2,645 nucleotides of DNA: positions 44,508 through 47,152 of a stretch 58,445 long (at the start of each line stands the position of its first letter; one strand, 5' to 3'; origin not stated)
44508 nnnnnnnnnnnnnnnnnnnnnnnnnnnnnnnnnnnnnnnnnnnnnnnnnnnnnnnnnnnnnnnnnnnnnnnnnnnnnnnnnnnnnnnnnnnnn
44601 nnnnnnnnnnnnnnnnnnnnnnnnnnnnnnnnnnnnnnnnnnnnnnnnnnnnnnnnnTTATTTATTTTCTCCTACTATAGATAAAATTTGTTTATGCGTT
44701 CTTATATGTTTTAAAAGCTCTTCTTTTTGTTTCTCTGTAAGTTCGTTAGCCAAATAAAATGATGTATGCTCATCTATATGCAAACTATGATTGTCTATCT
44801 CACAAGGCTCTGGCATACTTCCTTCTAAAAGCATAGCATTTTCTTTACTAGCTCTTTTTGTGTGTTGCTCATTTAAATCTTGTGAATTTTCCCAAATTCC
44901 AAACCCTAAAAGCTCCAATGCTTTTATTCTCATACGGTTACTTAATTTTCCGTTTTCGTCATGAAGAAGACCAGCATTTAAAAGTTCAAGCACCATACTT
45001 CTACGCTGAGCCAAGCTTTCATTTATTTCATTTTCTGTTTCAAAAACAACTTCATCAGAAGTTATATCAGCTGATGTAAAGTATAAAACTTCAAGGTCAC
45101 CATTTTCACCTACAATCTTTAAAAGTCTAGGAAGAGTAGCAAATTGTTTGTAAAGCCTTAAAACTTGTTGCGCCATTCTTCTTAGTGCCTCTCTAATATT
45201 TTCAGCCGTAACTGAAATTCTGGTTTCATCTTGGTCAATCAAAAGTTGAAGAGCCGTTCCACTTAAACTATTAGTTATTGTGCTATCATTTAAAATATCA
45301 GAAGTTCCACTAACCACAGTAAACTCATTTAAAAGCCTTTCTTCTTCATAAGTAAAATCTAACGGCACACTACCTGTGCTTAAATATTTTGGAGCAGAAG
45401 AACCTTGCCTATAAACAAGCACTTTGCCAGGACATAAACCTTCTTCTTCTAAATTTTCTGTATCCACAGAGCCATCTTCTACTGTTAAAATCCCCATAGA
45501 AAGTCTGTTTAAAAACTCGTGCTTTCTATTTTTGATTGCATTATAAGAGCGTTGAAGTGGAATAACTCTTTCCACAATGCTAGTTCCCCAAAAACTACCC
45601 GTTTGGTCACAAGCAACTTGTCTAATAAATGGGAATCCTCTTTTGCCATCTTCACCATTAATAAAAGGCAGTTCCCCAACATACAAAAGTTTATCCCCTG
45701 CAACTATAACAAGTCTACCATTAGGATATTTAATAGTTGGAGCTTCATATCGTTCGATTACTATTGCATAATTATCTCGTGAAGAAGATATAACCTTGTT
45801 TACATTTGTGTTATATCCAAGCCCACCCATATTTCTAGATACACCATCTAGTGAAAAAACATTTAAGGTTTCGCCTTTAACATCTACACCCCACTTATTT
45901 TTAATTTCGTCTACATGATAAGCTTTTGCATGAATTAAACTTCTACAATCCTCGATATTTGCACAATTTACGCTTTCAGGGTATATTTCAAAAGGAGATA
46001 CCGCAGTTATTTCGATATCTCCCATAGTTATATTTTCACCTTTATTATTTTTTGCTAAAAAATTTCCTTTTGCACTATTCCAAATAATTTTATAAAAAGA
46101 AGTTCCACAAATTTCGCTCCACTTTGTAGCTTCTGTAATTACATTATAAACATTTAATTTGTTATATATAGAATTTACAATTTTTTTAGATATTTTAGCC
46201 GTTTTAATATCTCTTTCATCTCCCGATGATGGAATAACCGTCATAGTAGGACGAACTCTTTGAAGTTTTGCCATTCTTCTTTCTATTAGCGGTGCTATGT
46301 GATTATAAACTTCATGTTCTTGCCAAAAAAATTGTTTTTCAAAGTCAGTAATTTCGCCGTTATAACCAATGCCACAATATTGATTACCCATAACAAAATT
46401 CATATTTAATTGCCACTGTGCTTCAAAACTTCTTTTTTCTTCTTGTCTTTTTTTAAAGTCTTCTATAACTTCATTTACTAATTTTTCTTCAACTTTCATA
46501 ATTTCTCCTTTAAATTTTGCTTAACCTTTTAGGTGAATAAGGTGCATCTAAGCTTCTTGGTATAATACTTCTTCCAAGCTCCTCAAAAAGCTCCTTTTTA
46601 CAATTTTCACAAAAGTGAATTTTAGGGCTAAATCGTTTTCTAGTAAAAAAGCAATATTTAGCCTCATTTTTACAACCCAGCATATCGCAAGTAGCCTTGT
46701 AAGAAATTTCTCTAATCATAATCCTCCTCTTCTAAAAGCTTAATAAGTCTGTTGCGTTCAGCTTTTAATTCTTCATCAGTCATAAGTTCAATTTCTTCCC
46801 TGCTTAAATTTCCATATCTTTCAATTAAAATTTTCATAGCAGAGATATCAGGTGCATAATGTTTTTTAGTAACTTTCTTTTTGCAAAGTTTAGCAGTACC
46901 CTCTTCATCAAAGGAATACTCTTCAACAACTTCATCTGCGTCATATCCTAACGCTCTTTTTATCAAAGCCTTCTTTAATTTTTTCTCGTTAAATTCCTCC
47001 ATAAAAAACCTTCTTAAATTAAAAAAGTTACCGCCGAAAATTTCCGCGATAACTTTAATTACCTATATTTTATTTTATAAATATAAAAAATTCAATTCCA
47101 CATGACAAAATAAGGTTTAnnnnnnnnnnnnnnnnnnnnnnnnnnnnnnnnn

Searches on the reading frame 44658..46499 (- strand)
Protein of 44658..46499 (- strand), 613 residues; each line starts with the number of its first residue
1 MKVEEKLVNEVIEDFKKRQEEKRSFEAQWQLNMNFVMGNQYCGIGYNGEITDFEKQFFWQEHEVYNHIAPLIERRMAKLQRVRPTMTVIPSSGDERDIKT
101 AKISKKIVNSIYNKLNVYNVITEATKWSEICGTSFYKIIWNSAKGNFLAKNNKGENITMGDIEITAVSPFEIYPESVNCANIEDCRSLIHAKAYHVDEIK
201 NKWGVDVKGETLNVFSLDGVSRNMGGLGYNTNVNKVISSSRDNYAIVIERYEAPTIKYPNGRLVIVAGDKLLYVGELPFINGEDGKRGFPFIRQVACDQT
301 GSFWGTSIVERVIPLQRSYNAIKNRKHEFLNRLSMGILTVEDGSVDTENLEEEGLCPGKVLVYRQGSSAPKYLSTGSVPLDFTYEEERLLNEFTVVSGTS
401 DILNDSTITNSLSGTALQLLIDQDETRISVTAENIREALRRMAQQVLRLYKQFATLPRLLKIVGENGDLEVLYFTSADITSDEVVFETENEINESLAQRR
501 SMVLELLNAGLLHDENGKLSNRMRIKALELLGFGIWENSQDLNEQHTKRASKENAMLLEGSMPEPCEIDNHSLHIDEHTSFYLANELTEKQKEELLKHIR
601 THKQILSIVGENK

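Call 7: search_protein_families(library=pfam, proteins=[window:44658-46499:-], max_evalue=0.01)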
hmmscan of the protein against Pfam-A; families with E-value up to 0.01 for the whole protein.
window:44658-46499:- (613 aa): 2 families
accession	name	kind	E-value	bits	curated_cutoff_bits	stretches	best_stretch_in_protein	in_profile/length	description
PF16510.12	P22_portal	-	3.8e-24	85.6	26.1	1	60-477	43-466/594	Phage P22-like portal protein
PF23899.1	SU10_portal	-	2.1e-08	33.5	30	1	158-465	187-489/593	Phage SU10 portal protein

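Call 8: search_protein_families(library=phrogs, proteins=[window:44658-46499:-], max_evalue=0.001)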
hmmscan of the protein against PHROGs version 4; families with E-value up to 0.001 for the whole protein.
window:44658-46499:- (613 aa): 4 families
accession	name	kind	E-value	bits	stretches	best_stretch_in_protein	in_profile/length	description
phrog_156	-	head and packaging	1.9e-38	133.3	1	4-492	8-498/681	portal protein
phrog_332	-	connector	3.1e-08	33.4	1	101-406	107-381/560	head-tail adaptor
phrog_1216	-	head and packaging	9e-07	28.8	1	262-464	319-523/714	portal protein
phrog_64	-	head and packaging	2.3e-06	27.3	1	105-454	155-432/547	portal protein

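Call 14: find_related_loci(query=window:44658-46499:-, collection=viral_contigs, flank=8000)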
Query window:44658-46499:- (613 aa) in viral_contigs; peptide patterns used: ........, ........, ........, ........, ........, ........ (x = any residue, [..] = any of these).
30 stretches matched a pattern; 15 encode a relative of the query (tblastn E <= 1e-3); 15 distinct loci.
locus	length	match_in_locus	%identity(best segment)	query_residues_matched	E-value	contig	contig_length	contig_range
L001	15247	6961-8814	56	2-611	0e+0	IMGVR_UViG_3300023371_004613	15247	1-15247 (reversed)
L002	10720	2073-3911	53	4-611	0e+0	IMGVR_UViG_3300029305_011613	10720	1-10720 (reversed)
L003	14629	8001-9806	59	3-612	0e+0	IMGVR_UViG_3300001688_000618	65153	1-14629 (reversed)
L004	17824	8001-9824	54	4-604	0e+0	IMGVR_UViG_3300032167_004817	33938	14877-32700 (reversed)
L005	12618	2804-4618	53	4-603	0e+0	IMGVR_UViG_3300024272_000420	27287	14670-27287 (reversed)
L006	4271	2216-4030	53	4-603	0e+0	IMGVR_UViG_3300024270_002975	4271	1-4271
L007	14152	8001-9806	51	2-606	0e+0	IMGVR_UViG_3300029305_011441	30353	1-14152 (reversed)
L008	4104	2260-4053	50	7-605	0e+0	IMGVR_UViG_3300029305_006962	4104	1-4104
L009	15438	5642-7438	51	7-605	0e+0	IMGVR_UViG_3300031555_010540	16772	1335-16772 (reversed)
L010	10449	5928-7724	50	7-606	0e+0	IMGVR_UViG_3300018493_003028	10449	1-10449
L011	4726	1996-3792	50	7-606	0e+0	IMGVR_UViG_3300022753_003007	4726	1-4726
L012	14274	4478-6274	50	7-606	0e+0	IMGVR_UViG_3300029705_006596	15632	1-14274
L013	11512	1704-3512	49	7-610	0e+0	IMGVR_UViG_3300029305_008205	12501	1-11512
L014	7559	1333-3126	43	2-607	4e-165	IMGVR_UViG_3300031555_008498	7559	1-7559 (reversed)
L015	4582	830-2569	42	1-604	1e-165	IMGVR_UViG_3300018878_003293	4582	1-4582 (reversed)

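Call 17: find_encoding_contigs(protein=window:44658-46499:-, flank=8000, max_places=10)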
Protein window:44658-46499:- (613 aa): 1 contig read that carries it; 1 place shown.
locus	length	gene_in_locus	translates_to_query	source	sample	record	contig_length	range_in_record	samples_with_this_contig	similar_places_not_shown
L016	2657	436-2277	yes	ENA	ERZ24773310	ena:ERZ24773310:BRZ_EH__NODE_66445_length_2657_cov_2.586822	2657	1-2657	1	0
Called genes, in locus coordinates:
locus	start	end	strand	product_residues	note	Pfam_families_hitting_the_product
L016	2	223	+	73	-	?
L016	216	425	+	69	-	-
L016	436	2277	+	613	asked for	PF16510:P22_portal, PF23899:SU10_portal (weak)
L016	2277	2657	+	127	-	?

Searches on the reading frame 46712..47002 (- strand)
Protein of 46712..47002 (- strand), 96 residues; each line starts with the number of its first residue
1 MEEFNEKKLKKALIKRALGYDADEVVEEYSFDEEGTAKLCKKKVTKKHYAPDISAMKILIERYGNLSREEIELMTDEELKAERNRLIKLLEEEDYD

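Call 7: search_protein_families(library=pfam, proteins=[window:46712-47002:-], max_evalue=0.01)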
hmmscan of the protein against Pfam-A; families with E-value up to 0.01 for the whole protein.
window:46712-47002:- (96 aa): 1 family
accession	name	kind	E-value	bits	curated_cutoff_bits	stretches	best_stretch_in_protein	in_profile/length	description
PF18692.7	DUF5640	-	0.0024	18.1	28.5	1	23-72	11-58/85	Family of unknown function (DUF5640)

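Call 8: search_protein_families(library=phrogs, proteins=[window:46712-47002:-], max_evalue=0.001)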
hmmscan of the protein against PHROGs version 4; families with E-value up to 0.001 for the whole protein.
window:46712-47002:- (96 aa): 1 family
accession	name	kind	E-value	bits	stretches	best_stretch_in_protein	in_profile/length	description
phrog_309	-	head and packaging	5.6e-06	27.5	1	6-58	195-240/319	terminase small subunit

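Call 54: search_protein_families(library=ncbifam, proteins=[window:46712-47002:-], max_evalue=0.01)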
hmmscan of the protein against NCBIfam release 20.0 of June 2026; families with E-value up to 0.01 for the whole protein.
window:46712-47002:- (96 aa): 1 family
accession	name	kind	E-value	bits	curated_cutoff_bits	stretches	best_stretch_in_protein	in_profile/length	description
TIGR01128.2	holA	equivalog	0.0051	16.2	80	1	7-70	109-166/316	DNA polymerase III subunit delta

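Call 71: find_encoding_contigs(protein=window:46712-47002:-, flank=4000, max_places=10)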
Protein window:46712-47002:- (96 aa): 23 contigs read that carry it; 10 places shown.
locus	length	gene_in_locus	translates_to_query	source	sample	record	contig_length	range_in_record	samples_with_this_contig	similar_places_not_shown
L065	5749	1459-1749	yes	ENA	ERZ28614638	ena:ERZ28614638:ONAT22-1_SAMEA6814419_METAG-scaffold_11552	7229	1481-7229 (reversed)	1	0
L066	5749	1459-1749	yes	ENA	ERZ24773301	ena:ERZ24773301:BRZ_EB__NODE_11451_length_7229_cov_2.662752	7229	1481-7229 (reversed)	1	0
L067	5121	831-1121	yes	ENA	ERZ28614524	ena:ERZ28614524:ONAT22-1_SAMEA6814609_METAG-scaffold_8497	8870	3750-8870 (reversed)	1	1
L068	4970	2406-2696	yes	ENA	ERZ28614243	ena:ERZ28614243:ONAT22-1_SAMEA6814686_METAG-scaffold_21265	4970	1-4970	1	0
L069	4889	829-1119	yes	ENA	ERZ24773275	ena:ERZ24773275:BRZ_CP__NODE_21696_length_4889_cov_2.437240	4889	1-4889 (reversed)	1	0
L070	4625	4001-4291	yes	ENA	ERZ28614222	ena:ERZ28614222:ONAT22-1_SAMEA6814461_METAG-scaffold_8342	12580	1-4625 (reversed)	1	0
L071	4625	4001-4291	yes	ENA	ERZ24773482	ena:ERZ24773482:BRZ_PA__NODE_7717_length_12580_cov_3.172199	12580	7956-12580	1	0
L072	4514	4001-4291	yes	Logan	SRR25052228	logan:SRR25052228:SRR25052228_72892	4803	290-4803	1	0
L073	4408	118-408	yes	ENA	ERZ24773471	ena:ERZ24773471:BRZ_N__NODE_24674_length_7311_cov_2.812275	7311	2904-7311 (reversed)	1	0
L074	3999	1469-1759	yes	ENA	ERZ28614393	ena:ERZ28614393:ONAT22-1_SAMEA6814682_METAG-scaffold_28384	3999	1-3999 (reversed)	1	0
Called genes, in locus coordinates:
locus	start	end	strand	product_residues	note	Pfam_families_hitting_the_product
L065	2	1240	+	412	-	?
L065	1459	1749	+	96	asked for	-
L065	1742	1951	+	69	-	-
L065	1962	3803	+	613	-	PF16510:P22_portal, PF23899:SU10_portal (weak)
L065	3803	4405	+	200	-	-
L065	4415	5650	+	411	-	-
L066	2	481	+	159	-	?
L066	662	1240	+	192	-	-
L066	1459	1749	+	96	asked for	-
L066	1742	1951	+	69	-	-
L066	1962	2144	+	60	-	-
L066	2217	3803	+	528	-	PF16510:P22_portal, PF23899:SU10_portal (weak)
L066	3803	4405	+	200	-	-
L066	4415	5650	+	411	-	-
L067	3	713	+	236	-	?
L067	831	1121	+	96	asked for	-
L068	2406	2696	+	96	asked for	-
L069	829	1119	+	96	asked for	-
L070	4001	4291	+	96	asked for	-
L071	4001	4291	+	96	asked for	-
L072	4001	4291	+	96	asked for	-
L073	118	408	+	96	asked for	-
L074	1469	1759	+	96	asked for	-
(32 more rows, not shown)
